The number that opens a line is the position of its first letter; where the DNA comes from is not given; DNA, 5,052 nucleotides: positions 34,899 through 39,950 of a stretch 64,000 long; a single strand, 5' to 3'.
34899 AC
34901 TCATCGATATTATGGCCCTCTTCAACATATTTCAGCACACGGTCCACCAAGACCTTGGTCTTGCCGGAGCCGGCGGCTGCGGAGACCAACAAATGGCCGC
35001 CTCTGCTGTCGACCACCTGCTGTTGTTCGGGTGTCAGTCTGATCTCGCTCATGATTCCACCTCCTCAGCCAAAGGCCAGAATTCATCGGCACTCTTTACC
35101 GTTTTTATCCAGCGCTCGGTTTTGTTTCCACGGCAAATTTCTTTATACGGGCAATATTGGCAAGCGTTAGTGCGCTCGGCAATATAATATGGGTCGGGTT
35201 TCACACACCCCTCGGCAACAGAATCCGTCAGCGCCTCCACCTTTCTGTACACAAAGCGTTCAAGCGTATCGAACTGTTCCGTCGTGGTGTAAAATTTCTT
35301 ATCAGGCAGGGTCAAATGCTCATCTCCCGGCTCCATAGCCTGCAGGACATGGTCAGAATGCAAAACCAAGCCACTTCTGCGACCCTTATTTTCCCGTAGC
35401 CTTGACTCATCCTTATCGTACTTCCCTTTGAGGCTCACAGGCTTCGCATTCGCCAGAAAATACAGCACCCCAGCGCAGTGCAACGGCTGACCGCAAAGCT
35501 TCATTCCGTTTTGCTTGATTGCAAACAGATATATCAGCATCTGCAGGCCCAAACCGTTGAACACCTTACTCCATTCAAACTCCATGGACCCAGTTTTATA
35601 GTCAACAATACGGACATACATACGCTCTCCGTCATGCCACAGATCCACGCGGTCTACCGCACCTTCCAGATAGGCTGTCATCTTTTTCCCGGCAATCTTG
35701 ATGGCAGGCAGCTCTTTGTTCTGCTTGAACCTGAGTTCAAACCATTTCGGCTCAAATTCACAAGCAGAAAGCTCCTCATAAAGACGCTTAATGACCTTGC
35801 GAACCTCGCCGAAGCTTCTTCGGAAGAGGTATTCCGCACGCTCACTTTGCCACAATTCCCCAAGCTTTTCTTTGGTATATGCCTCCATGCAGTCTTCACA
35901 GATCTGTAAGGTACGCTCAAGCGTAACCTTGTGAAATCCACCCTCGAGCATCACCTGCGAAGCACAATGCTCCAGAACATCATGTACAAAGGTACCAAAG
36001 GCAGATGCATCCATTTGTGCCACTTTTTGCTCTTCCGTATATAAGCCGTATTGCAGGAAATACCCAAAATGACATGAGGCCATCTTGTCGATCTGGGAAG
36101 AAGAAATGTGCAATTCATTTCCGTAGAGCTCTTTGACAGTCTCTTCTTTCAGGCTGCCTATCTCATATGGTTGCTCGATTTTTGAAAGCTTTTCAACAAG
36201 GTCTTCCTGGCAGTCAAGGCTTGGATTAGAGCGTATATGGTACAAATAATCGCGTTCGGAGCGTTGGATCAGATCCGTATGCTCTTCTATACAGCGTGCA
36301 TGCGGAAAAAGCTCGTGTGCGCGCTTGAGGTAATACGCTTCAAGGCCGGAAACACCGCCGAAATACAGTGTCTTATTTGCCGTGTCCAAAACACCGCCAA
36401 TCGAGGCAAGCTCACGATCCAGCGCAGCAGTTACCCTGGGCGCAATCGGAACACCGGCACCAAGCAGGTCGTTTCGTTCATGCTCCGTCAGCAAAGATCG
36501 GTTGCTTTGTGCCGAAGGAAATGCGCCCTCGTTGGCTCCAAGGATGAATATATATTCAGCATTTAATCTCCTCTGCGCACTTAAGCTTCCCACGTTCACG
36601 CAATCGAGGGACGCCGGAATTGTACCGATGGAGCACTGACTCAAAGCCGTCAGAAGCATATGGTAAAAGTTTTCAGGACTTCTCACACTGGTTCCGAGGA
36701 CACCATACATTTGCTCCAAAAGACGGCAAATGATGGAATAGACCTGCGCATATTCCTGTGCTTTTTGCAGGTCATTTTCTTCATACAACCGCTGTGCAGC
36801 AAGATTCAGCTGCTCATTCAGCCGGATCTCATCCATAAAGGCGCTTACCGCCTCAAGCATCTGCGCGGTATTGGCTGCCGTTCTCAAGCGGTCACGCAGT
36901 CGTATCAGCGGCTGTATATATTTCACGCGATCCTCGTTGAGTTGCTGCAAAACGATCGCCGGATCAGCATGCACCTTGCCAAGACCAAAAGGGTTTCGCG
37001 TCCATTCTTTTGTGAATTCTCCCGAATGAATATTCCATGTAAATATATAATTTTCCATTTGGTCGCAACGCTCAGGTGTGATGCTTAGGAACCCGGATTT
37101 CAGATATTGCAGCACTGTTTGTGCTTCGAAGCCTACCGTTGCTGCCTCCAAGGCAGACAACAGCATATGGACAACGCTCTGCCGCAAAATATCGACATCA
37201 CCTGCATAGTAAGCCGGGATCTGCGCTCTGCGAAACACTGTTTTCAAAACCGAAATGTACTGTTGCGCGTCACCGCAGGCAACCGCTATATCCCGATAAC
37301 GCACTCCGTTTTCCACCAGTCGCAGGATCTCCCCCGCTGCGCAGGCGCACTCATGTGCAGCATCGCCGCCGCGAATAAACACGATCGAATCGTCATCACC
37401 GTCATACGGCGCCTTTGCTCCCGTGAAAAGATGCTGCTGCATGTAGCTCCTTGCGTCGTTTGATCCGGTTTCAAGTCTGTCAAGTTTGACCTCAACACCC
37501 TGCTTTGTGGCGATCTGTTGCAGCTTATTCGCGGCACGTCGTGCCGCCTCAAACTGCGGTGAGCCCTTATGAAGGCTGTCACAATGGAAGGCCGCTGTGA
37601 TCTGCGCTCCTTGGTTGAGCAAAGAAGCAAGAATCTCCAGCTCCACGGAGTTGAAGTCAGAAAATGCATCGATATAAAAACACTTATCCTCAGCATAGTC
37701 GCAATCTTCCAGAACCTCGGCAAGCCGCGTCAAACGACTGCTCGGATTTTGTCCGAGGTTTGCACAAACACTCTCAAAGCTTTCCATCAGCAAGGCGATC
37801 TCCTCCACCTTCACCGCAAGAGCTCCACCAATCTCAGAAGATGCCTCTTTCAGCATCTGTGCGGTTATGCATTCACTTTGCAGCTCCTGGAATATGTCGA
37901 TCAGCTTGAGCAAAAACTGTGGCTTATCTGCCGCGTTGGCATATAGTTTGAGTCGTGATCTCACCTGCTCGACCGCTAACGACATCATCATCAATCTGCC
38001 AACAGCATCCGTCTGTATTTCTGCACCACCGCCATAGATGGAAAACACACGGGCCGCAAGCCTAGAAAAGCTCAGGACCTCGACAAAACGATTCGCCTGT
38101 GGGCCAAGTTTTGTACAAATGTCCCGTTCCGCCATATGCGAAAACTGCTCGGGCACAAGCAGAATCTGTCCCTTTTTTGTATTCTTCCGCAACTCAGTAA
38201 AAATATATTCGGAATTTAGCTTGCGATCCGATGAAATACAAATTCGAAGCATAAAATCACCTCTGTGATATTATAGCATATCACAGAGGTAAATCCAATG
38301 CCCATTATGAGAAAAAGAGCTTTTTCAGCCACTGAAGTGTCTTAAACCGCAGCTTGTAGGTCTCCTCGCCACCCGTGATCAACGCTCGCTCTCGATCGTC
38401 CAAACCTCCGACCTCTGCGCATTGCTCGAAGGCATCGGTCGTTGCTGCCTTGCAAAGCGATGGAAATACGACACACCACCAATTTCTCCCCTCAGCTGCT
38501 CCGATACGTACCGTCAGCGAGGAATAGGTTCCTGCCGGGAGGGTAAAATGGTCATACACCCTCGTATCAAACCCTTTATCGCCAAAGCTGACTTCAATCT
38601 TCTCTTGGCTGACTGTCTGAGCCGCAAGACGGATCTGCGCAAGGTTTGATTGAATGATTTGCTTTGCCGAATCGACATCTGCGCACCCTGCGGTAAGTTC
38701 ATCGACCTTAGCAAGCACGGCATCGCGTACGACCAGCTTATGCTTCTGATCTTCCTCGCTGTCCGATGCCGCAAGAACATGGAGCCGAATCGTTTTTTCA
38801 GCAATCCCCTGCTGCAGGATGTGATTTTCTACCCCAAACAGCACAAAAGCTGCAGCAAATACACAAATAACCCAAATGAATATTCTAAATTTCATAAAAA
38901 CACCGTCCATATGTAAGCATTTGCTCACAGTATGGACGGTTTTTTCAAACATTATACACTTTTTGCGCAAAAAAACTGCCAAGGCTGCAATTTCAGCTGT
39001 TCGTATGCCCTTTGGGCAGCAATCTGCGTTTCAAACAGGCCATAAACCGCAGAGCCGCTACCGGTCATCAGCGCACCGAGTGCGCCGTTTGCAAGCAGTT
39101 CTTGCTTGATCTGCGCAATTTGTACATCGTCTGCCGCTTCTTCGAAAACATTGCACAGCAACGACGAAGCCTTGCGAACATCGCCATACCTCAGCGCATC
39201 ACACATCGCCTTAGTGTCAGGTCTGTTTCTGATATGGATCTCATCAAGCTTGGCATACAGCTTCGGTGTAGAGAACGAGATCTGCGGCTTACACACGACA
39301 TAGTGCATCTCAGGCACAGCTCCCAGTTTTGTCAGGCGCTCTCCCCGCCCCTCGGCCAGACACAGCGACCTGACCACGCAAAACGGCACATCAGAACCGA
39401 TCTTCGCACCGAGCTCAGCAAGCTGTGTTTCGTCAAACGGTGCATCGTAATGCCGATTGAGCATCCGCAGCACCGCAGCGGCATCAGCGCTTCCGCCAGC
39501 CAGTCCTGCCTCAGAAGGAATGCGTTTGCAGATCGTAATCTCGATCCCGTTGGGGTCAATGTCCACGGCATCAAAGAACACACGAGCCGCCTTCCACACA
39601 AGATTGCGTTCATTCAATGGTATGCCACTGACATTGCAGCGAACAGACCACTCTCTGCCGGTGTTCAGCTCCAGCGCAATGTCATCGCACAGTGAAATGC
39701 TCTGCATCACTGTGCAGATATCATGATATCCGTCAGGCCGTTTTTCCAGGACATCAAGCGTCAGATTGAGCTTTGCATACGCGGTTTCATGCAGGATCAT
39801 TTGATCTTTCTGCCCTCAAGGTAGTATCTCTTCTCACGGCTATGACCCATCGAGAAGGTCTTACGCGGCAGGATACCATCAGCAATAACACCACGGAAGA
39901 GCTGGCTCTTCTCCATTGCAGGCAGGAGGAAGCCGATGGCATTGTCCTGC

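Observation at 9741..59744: Candidate undescribed surface-display system: seven giant secreted enzymes/adhesins share one ~300-aa C-terminal module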

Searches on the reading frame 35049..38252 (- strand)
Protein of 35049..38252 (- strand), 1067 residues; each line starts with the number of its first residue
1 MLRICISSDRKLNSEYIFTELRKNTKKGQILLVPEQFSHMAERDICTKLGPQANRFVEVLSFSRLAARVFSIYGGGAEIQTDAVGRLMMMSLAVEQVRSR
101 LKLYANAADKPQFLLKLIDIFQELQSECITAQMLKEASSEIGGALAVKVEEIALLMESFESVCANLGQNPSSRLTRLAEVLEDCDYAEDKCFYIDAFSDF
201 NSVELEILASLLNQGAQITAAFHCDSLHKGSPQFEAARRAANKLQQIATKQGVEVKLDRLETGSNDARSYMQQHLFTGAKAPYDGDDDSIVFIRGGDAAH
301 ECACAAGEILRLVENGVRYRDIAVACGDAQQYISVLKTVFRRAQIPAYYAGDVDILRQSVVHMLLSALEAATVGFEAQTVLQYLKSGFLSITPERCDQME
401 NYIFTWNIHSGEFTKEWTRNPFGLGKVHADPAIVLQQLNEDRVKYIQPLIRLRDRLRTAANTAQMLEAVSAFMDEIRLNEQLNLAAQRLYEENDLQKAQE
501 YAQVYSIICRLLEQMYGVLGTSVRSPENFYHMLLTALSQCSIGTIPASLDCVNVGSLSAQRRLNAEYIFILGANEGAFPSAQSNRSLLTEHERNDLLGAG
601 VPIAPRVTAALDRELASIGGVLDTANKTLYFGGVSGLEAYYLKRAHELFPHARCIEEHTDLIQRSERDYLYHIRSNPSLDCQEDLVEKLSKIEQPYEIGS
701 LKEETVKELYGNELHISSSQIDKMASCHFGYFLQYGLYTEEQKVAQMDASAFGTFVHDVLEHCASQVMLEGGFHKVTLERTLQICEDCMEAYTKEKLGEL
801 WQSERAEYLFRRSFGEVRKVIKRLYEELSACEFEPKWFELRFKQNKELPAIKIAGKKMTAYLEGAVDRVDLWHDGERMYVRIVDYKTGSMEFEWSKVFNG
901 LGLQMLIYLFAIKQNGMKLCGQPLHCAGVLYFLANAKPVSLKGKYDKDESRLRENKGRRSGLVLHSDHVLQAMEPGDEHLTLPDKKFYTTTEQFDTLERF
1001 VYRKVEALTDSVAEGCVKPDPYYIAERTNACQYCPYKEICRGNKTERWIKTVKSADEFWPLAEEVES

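Call 18: search_protein_families(library=pfam, proteins=[window:35049-38252:-], max_evalue=0.001)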
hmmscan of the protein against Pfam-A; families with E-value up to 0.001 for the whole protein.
window:35049-38252:- (1067 aa): 3 families
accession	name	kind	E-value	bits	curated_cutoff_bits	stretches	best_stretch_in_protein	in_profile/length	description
PF21445.3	ADDB_N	-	1.4e-49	169.3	26.6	1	16-266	13-280/290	ADDB, N-terminal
PF12705.13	PDDEXK_1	-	2.9e-33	116.3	22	1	715-1041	1-247/247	PD-(D/E)XK nuclease superfamily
PF13361.12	UvrD_C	-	2.7e-07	30.8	25.6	1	280-591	32-328/350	UvrD-like helicase C-terminal domain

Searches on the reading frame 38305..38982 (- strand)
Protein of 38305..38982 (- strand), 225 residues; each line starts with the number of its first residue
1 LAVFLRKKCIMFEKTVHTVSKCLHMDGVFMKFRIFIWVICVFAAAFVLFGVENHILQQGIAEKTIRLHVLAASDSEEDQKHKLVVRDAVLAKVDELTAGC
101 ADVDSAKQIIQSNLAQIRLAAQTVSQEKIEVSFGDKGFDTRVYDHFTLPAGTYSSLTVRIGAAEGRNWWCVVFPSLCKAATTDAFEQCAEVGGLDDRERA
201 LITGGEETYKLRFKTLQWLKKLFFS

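Call 19: search_protein_families(library=pfam, proteins=[window:38305-38982:-], max_evalue=0.001)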
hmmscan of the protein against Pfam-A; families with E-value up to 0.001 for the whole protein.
window:38305-38982:- (225 aa): 1 family
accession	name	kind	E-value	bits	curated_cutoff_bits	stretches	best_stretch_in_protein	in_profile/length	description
PF09551.15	Spore_II_R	-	1.1e-38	133.1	25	1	62-181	2-126/128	Stage II sporulation protein R (spore_II_R)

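Call 28: find_encoding_contigs(protein=window:38305-38982:-, flank=10000, max_places=6)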
Protein window:38305-38982:- (225 aa): no gene with exactly this product is on record in the collection.

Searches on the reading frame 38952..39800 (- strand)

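Call 19: search_protein_families(library=pfam, proteins=[window:38952-39800:-], max_evalue=0.001)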
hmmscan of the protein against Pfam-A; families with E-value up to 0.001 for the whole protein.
window:38952-39800:- (282 aa): 2 families
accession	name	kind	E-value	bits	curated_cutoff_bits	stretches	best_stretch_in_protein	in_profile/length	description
PF00288.32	GHMP_kinases_N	-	1.2e-17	64.4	22.3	1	66-143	1-85/87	GHMP kinases N terminal domain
PF08544.19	GHMP_kinases_C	-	7.8e-10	39.5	21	1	228-270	36-80/85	GHMP kinases C terminal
